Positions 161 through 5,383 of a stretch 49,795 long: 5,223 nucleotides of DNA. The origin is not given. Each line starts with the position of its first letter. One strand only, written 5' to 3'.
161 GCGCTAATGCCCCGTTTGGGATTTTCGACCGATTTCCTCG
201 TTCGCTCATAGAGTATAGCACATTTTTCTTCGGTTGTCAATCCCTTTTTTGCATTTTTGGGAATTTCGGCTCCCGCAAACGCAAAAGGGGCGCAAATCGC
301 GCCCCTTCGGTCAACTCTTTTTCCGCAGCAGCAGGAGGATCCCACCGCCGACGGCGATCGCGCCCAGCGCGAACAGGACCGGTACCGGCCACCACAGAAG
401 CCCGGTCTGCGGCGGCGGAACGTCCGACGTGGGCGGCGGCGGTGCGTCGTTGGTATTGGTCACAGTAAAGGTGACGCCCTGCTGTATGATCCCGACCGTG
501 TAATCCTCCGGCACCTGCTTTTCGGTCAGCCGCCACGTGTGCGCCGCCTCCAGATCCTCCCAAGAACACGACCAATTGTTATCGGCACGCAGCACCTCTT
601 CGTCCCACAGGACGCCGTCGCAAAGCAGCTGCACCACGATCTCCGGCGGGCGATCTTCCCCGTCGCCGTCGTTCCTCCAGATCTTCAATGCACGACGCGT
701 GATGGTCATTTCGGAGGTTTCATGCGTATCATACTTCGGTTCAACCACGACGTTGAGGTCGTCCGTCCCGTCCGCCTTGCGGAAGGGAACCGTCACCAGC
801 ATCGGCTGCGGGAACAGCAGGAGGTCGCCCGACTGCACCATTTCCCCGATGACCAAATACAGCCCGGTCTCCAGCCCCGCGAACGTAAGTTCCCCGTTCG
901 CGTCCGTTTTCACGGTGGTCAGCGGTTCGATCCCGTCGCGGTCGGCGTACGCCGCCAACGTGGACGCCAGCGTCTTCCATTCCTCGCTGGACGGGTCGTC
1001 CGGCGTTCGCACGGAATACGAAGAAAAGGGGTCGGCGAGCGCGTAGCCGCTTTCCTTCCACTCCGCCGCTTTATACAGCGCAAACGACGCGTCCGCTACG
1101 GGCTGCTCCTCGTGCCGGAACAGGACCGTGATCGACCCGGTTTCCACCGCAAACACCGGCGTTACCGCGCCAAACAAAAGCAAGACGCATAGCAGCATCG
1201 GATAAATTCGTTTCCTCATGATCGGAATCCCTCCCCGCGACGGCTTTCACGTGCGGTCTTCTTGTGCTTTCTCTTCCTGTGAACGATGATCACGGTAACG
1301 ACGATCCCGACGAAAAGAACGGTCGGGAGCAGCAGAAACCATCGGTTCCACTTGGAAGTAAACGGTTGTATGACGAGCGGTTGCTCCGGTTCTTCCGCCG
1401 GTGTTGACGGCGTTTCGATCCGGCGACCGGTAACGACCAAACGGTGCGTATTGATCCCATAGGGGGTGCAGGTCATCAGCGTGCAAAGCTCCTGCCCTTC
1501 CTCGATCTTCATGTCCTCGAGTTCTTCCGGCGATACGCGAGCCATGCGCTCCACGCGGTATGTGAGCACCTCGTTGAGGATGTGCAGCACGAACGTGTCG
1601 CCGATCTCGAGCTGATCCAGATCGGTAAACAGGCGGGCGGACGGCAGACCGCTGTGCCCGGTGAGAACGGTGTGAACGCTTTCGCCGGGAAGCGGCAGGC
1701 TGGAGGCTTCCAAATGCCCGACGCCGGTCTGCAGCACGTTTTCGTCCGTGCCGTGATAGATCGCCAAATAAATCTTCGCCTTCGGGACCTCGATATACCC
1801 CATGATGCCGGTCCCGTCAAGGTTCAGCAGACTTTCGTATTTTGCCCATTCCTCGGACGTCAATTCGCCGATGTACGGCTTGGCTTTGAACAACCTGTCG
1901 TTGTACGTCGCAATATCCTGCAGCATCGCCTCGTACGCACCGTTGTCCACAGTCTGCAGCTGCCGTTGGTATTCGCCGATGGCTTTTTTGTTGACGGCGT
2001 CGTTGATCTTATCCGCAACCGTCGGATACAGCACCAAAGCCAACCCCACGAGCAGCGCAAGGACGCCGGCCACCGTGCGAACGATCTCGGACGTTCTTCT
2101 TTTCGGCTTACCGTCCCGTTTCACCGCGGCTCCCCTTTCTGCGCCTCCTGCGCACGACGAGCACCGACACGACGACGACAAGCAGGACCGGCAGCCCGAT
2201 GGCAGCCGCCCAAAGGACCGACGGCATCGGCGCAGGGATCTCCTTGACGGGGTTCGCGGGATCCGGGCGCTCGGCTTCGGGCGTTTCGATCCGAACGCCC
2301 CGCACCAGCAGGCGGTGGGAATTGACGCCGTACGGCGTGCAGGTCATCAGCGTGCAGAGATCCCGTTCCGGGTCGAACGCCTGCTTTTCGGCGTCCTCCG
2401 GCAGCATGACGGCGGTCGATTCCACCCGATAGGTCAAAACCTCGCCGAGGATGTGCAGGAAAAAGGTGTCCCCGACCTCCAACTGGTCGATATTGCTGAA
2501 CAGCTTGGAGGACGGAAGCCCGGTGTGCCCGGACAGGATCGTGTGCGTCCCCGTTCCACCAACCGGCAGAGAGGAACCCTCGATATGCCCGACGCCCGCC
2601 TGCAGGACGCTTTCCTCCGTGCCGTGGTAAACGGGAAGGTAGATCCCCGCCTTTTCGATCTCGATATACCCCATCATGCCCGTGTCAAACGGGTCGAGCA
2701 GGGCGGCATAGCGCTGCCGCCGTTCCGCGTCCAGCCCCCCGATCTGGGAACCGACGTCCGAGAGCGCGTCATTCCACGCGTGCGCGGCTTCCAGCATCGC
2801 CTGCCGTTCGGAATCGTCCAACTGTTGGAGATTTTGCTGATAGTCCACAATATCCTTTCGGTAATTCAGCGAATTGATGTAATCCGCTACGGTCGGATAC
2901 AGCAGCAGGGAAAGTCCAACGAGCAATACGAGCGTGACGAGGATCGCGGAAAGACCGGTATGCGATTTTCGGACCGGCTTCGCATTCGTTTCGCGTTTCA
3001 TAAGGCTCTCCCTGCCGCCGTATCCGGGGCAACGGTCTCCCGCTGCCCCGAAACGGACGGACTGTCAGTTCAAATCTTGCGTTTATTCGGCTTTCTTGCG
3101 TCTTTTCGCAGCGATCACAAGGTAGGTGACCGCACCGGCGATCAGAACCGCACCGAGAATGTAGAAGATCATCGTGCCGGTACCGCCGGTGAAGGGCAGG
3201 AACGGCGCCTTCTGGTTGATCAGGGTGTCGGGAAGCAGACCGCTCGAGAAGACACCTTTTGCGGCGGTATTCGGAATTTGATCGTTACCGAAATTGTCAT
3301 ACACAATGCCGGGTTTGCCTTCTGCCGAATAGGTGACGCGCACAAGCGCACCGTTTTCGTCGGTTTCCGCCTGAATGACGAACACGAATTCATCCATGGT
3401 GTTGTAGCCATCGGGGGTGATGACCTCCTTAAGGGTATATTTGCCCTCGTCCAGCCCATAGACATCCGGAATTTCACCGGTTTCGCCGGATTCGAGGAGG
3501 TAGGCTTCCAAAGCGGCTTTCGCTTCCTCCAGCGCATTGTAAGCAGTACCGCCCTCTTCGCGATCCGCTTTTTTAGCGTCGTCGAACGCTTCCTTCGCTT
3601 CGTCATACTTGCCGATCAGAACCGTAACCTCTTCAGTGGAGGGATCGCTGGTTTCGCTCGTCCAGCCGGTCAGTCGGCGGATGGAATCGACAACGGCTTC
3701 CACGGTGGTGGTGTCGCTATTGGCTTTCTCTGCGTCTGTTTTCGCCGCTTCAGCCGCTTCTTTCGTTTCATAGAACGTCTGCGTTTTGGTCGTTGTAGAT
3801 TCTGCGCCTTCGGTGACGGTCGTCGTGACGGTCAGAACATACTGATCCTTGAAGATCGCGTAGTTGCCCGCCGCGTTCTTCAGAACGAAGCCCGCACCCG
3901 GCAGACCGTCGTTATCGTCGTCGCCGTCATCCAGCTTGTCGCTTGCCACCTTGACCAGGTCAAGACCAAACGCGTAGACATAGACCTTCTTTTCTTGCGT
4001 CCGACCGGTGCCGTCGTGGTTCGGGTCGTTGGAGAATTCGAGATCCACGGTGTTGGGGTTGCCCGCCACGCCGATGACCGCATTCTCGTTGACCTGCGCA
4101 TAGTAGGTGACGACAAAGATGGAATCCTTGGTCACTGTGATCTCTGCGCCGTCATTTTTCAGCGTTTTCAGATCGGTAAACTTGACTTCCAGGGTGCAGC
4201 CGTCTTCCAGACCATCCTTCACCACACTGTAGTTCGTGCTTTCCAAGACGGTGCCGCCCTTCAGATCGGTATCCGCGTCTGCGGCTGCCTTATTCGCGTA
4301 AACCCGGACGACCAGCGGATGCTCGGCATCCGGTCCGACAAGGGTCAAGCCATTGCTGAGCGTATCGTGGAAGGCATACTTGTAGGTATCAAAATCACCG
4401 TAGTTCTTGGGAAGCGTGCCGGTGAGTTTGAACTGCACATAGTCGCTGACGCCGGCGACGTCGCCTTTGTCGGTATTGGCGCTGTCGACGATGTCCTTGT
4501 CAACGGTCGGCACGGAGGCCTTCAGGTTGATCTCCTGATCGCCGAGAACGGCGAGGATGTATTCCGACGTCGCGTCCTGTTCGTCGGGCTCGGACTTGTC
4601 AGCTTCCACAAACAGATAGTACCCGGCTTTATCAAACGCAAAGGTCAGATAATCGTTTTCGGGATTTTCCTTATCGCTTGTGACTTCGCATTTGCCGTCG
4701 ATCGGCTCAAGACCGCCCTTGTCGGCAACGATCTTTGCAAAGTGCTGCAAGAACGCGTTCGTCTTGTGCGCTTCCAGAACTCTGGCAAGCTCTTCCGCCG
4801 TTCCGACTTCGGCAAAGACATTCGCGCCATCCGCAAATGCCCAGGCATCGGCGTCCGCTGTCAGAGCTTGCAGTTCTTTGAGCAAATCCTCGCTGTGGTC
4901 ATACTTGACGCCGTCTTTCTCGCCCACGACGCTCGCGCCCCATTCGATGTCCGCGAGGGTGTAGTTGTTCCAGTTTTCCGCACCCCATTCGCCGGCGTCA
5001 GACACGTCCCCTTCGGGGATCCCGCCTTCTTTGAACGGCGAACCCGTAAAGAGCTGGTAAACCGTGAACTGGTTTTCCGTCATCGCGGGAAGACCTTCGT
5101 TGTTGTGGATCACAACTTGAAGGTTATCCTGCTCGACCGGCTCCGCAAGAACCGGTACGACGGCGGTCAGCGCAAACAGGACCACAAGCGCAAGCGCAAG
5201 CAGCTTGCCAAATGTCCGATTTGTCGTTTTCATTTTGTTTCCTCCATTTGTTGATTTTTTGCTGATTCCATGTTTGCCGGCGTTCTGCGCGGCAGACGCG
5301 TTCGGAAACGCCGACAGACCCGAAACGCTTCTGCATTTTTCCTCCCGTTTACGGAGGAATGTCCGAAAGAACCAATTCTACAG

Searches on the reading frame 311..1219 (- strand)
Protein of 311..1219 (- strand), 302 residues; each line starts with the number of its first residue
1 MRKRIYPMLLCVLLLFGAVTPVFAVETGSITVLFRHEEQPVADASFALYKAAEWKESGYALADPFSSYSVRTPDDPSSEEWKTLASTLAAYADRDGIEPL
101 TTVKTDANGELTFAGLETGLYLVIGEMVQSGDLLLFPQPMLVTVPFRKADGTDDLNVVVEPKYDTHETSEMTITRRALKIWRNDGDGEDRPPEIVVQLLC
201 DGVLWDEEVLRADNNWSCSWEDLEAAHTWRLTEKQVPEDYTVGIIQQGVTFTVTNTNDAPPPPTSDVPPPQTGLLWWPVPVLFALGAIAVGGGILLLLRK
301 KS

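Call 9: search_protein_families(library=pfam, proteins=[window:311-1219:-])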
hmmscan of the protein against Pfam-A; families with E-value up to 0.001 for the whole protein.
window:311-1219:- (302 aa): 3 families
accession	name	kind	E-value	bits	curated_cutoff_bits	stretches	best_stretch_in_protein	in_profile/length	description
PF05738.19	Cna_B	-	9.4e-13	48.9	22.3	1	179-256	5-87/87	Cna protein B-type domain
PF17802.7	SpaA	-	4.3e-08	33.6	23.1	0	37-144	12-76/91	Prealbumin-like fold domain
PF16555.11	GramPos_pilinD1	-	4.1e-05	24.6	23.1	1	35-156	36-154/160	Gram-positive pilin subunit D1, N-terminal domain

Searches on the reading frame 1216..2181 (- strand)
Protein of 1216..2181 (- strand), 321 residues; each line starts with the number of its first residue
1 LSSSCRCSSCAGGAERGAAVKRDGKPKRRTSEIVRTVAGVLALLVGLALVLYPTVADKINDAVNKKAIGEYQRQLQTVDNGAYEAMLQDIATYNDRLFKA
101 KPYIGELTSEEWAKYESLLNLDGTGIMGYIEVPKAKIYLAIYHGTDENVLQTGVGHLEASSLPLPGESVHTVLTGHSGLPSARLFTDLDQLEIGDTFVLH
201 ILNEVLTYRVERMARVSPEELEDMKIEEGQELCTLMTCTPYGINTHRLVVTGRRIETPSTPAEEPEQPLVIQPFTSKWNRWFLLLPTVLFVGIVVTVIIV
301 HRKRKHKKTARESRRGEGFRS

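Call 9: search_protein_families(library=pfam, proteins=[window:1216-2181:-])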
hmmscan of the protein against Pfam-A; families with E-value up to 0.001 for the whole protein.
window:1216-2181:- (321 aa): 1 family
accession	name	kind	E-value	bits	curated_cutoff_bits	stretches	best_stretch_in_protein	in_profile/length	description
PF04203.18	Sortase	-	2.2e-22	79.5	26.6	1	130-254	1-124/125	Sortase domain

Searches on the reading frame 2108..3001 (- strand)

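Call 9: search_protein_families(library=pfam, proteins=[window:2108-3001:-])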
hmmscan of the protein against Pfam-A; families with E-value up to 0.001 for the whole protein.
window:2108-3001:- (297 aa): 1 family
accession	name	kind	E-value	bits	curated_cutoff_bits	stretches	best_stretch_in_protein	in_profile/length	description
PF04203.18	Sortase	-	8.7e-22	77.6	26.6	1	113-237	1-124/125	Sortase domain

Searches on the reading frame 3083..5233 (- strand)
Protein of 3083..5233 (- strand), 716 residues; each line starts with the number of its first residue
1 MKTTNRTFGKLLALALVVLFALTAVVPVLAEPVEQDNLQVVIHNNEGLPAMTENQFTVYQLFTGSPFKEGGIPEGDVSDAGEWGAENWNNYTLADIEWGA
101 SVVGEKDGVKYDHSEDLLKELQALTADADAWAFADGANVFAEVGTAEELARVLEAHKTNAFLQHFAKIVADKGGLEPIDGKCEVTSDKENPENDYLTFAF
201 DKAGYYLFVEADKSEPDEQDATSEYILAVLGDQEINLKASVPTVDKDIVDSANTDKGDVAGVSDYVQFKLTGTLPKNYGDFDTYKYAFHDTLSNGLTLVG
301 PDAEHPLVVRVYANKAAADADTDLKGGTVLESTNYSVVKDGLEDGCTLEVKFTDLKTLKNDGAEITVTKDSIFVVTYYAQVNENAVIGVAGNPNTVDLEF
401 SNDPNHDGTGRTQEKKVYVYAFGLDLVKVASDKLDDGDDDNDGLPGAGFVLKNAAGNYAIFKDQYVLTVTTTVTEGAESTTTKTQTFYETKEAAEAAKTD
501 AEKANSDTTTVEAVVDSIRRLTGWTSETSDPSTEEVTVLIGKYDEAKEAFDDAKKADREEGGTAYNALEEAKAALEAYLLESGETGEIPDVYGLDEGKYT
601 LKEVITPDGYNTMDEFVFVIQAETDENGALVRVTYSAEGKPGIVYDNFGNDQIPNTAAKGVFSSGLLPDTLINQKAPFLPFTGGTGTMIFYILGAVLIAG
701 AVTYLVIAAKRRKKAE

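Call 9: search_protein_families(library=pfam, proteins=[window:3083-5233:-])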
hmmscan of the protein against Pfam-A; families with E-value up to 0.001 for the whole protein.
window:3083-5233:- (716 aa): 2 families
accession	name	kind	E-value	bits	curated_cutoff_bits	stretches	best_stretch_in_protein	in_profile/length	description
PF16569.11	GramPos_pilinBB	-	8.6e-18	65.7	30.5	1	262-404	1-116/116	Gram-positive pilin backbone subunit 2, Cna-B-like domain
PF17802.7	SpaA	-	5.4e-05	23.7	23.1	1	579-624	35-80/91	Prealbumin-like fold domain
